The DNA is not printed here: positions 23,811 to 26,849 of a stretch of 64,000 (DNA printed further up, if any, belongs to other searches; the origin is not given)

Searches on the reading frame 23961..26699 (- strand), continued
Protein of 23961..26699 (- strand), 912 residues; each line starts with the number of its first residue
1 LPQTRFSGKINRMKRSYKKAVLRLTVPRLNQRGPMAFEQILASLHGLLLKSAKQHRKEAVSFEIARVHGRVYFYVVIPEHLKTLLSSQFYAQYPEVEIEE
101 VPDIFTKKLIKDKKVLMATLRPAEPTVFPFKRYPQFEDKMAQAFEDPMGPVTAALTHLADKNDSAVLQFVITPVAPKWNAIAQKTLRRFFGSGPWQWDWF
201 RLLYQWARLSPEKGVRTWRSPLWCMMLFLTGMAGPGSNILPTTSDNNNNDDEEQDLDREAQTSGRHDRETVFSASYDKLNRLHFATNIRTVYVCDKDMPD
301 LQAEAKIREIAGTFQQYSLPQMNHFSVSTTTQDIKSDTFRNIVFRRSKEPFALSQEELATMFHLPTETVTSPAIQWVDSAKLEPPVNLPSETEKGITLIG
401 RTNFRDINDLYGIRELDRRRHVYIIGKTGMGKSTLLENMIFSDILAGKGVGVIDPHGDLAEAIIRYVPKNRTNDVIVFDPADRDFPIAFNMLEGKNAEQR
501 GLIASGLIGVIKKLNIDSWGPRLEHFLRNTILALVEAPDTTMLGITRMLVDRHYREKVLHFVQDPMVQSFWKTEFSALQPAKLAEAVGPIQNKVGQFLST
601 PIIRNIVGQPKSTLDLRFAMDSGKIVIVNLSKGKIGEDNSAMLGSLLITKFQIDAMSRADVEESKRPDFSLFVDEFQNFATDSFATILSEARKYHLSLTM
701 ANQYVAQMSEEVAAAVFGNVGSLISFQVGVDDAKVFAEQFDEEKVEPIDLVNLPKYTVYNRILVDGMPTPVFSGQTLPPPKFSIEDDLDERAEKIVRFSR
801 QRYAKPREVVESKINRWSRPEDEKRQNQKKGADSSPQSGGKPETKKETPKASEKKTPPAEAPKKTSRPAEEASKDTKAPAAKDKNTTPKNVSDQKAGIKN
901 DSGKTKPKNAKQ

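Call 35: find_related_loci(query=A1, collection=genome_contigs, flank=6000)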
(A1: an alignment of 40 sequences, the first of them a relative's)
Query A1 (900 aa) in genome_contigs; peptide patterns used: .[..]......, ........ (x = any residue, [..] = any of these).
600 stretches matched a pattern (row limit reached: there are more); 598 encode a relative of the query (tblastn E <= 1e-3); the best 80 are kept; 80 distinct loci.
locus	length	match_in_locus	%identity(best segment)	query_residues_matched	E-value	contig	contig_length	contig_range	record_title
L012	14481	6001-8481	69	3-837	0e+0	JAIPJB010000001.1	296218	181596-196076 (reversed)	MAG: Candidatus Gracilibacteria bacterium isolate Tobar13m-G49 Tobar13m-20mill-C6, whole genome shotgun sequence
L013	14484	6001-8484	66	1-849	0e+0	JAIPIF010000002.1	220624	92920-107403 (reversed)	MAG: Candidatus Gracilibacteria bacterium isolate Tobar13.5m-G68 Tobar13-5m-C42, whole genome shotgun sequence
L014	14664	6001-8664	47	1-852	0e+0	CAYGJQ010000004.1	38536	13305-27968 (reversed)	MAG TPA_asm: uncultured Candidatus Peribacteria bacterium isolate ERP116193_co1_273 genome assembly, contig: NODE_2970_l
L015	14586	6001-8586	47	2-844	0e+0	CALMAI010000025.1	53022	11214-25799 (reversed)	MAG TPA_asm: uncultured Candidatus Peregrinibacteria bacterium isolate SRR2107183_bin.16_CONCOCT_v1.1_MAG genome assembl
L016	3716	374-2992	46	3-848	0e+0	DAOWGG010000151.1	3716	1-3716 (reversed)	MAG TPA_asm: Candidatus Peregrinibacteria bacterium isolate CSMAG_1985 CSMAG_1985_k141_3599768_length_3716_cov_7.0000, w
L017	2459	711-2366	63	1-557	0e+0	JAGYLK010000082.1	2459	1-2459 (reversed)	Candidatus Gracilibacteria bacterium isolate M50B91 k51_1606240_flag_0_multi_18.0000_len_2459, whole genome shotgun sequ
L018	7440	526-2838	48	7-806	0e+0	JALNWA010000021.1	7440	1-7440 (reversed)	MAG: Candidatus Gracilibacteria bacterium isolate SO_2016_GW1 bin 4 scaffold18880_OW334_2016, whole genome shotgun seque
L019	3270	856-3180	47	19-806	0e+0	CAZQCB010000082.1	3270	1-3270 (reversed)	MAG TPA_asm: uncultured Candidatus Peribacteria bacterium isolate SRP178908_co2_130 genome assembly, contig: NODE_26967_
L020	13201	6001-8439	46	3-826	0e+0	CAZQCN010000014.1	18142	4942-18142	MAG TPA_asm: uncultured Candidatus Peribacteria bacterium isolate SRP286056_co1_780 genome assembly, contig: NODE_3702_l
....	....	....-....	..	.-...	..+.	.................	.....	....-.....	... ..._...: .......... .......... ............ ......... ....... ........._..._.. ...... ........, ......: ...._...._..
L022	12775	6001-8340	45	18-813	0e+0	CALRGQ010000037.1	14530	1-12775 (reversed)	MAG: Candidatus Peribacteria bacterium isolate AH-03may19-31 genome assembly, contig: AH-03may19-C7688, whole genome sho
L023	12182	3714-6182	45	10-839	0e+0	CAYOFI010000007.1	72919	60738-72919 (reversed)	MAG TPA_asm: uncultured Candidatus Peribacteria bacterium isolate SRP278252_co2_829 genome assembly, contig: NODE_541_le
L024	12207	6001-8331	46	20-806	0e+0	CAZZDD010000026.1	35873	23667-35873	MAG TPA_asm: uncultured Candidatus Peribacteria bacterium isolate SRP329715_co2_201 genome assembly, contig: NODE_2492_l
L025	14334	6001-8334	44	6-813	0e+0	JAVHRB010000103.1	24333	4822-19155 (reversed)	MAG: Patescibacteria group bacterium isolate auto_43_30 WB_2019_0_2um_976_length_24333_cov_19, whole genome shotgun sequ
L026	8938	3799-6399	39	2-884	0e+0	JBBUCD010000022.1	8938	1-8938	MAG: Patescibacteria group bacterium isolate H41-bin162 H41_bin162_000000000022, whole genome shotgun sequence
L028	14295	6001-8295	41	4-814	0e+0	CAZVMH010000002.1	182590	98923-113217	MAG TPA_asm: uncultured Candidatus Saccharibacteria bacterium isolate binchicken_co79_39 genome assembly, contig: NODE_2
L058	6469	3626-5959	39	7-841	6e-175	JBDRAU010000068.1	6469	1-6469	MAG: bacterium isolate MEGAHIT-group-1.1015 k141_5873567, whole genome shotgun sequence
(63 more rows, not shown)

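Call 47: predict_structure(alignment_id=A1)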
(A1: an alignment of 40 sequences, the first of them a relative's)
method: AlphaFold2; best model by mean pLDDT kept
length: 900 residues; sequences in the alignment: 40
mean_pLDDT: 82.4   pTM: 0.73
mean pLDDT of the five models: 82.4, 82.3, 81.0, 80.6, 80.4
residues with pLDDT >= 90: 479; 70-90: 264; 50-70: 52; < 50: 105
segments of 3 or more residues with pLDDT < 50: 221-242, 248-251, 823-845, 847-900
pLDDT, mean of each block of 10 residues (from residue 1): 73 92 95 79 78 95 94 93 92 89 94 94 89 94 93 96 92 89 88 91 90 79 43 42 49 66 92 96 93 94 93 92 91 92 96 94 90 92 91 89 90 86 92 93 90 90 92 91 83 85 74 91 91 92 93 92 90 87 90 92 93 91 83 89 89 92 71 72 90 74 76 91 88 90 92 91 86 78 92 93 87 74 43 35 37 33 35 33 33 34
secondary structure, 60 per line:
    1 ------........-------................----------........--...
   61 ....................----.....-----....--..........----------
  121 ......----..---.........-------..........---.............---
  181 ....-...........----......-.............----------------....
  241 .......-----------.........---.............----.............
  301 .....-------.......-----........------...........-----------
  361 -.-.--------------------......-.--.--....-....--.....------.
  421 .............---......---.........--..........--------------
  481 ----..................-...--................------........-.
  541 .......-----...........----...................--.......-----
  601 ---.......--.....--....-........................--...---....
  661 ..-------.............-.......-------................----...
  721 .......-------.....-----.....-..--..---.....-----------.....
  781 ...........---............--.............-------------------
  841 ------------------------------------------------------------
elements in order (helices of 4 or more, strands of 3 or more residues): E7-14 H22-37 E48-55 E58-66 H67-80 E85-89 H95-98 E101-110 H121-124 H136-144 E152-161 H165-177 H181-184 H186-196 H201-206 H208-220 H237-247 H259-267 E271-283 H288-305 E313-319 H325-332 E339-342 H343-349 E385-390 E398-401 H403-406 E409-413 H420-433 E437-442 H446-454 H457-462 E463-466 H485-502 H509-524 H531-538 H540-547 H553-563 H568-586 H589-595 H604-610 E613-617 H620-623 H625-648 E657-662 H670-682 E684-690 H698-707 E708-713 H718-727 H735-739 E745-749 E760-764 H776-791 H795-806 H809-821

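Call 50: fold_search(model_id=the predicted structure, library=pdb)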
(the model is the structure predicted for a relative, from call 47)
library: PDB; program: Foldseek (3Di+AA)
matches with E <= 10: 1022; with E <= 0.001: 112
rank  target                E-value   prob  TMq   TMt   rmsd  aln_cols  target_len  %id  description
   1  8rtd_P                2.0e-12  1.00  0.24  0.27  17.0       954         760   10  Stalk-Arches-IMC structure from the fully-assembled R388 type IV secretion system determined by cryo-EM. (released 2024-06-19)
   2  8dol_A                4.8e-12  1.00  0.33  0.52   8.7       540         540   13  Mechanism of regulation of the Helicobacter pylori Cagbeta ATPase by CagZ (released 2023-02-15)
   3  8rtd_T                6.7e-12  1.00  0.26  0.29  16.5       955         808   10  Stalk-Arches-IMC structure from the fully-assembled R388 type IV secretion system determined by cryo-EM. (released 2024-06-19)
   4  8rtd_g                7.3e-12  1.00  0.25  0.29  16.3       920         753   10  Stalk-Arches-IMC structure from the fully-assembled R388 type IV secretion system determined by cryo-EM. (released 2024-06-19)
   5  8rtd_O                1.3e-11  1.00  0.27  0.30  16.5       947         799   10  Stalk-Arches-IMC structure from the fully-assembled R388 type IV secretion system determined by cryo-EM. (released 2024-06-19)
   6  7o43_B                1.8e-11  1.00  0.25  0.28  15.0       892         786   10  TrwK/VirB4unbound dimer complex from R388 type IV secretion system determined by cryo-EM. (released 2022-06-22)
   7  1e9r_G                5.6e-11  1.00  0.33  0.65   6.0       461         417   15  Bacterial conjugative coupling protein TrwBdeltaN70. Trigonal form in complex with sulphate. (released 2001-02-06)
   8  1gl6_A                5.8e-11  1.00  0.33  0.64   6.1       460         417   17  Plasmid coupling protein TrwB in complex with the non-hydrolysable GTP analogue GDPNP (released 2002-05-16)
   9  8dol_D                5.8e-11  1.00  0.34  0.53   8.7       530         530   13  Mechanism of regulation of the Helicobacter pylori Cagbeta ATPase by CagZ (released 2023-02-15)
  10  1e9s_L                6.1e-11  1.00  0.33  0.64   5.8       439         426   15  Bacterial conjugative coupling protein TrwBdeltaN70. Unbound monoclinic form. (released 2001-02-06)
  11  1gl7_B                6.7e-11  1.00  0.32  0.63   5.1       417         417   16  Plasmid coupling protein TrwB in complex with the non-hydrolisable ATP-analogue ADPNP. (released 2002-05-16)
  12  1gl6_B                7.0e-11  1.00  0.33  0.64   5.6       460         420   16  Plasmid coupling protein TrwB in complex with the non-hydrolysable GTP analogue GDPNP (released 2002-05-16)
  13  1e9s_J                7.3e-11  1.00  0.33  0.65   5.0       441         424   16  Bacterial conjugative coupling protein TrwBdeltaN70. Unbound monoclinic form. (released 2001-02-06)
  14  1e9s_I                9.3e-11  1.00  0.33  0.64   5.1       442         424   16  Bacterial conjugative coupling protein TrwBdeltaN70. Unbound monoclinic form. (released 2001-02-06)
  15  1e9s_K                1.0e-10  1.00  0.32  0.63   5.6       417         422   16  Bacterial conjugative coupling protein TrwBdeltaN70. Unbound monoclinic form. (released 2001-02-06)
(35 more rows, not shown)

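Call 63: search_solved_structures(query=A1, max_evalue=0.1)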
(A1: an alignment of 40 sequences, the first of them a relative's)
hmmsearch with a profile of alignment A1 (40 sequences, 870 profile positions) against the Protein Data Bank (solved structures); distinct sequences matched with E-value up to 0.1: 16.
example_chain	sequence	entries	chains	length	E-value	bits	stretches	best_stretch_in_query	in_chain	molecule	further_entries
1gl6_A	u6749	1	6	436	0.00041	21.9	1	427-468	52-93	ATPASE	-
1e9r_A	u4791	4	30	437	0.00041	21.9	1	427-468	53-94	CONJUGAL TRANSFER PROTEIN TRWB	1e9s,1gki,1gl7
9haz_A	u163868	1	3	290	0.021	16.3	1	427-473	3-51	Fe protein NifH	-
9haz_D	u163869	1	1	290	0.021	16.2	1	427-473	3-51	Fe protein NifH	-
6sz9_A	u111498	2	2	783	0.028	15.9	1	404-486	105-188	IcmO (DotL)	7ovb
1rw4_A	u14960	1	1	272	0.032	15.6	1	427-473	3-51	Nitrogenase iron protein 1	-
4wzb_E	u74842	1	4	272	0.034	15.6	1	427-473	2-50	Nitrogenase iron protein 1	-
4wza_E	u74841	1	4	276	0.035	15.5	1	427-473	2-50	Nitrogenase iron protein 1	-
1g20_E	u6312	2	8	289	0.035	15.5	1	427-473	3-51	NITROGENASE IRON PROTEIN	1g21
10zn_F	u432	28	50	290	0.036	15.5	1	427-473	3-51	Nitrogenase iron protein NifH | Nitrogenase iron protein 1 | Nitrogenase iron protein gamma chain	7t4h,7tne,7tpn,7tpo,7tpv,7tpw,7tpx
2c8v_A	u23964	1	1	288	0.037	15.4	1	427-473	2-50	NITROGENASE IRON PROTEIN 1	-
1xdb_A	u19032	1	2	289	0.038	15.4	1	427-473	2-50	Nitrogenase iron protein 1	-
1fp6_A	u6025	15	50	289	0.038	15.4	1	427-473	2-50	NITROGENASE IRON PROTEIN | nitrogenase IRON protein 1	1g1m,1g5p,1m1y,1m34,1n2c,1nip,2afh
1de0_A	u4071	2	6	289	0.038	15.4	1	427-473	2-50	NITROGENASE IRON PROTEIN | Nitrogenase iron protein 1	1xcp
6q93_A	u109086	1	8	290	0.041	15.3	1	428-472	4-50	Nitrogenase iron protein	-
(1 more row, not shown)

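Call 65: search_protein_families(library=phrogs, proteins=[window:23961-26663:-], max_evalue=0.1)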
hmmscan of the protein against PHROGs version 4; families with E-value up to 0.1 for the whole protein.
window:23961-26663:- (900 aa): 8 families
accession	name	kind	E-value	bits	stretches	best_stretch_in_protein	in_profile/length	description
phrog_5156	-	unknown function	4e-74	251.1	2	241-812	252-815/824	-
phrog_7035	-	unknown function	2.3e-13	50.4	2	609-705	446-551/969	-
phrog_2666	-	head and packaging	1e-06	28.8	1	403-453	317-367/555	terminase large subunit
phrog_239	-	DNA, RNA and nucleotide metabolism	0.016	15.2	1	403-442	354-394/801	DNA primase/helicase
phrog_1358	-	moron, auxiliary metabolic gene and host takeover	0.029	12.8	1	403-430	599-626/1382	FtsK/SpoIIIE-like protein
phrog_18297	-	unknown function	0.03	13.8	1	401-438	114-151/672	-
phrog_249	-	moron, auxiliary metabolic gene and host takeover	0.046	14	1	349-426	75-146/380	porphyrin biosynthesis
phrog_21086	-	unknown function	0.076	12.6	0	405-460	242-292/617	-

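Call 66: search_protein_families(library=padloc, proteins=[window:23961-26663:-], max_evalue=0.1)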
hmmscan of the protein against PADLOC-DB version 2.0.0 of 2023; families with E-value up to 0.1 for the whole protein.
window:23961-26663:- (900 aa): 5 families
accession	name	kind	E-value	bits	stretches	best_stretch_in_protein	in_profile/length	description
PDLC04140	mad8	-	3.8e-17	60.8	1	403-747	23-285/314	mads_8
PDLC04103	HerA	-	1.4e-05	21.7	2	408-448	173-213/579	-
PDLC04105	HerA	-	3e-05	20.8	1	407-451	166-211/576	-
PDLC04135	mad3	-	0.0051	14.4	1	383-429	4-44/374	mads_3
PDLC01055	HerA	-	0.0089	12.9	1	407-439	157-189/532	Type III coevolved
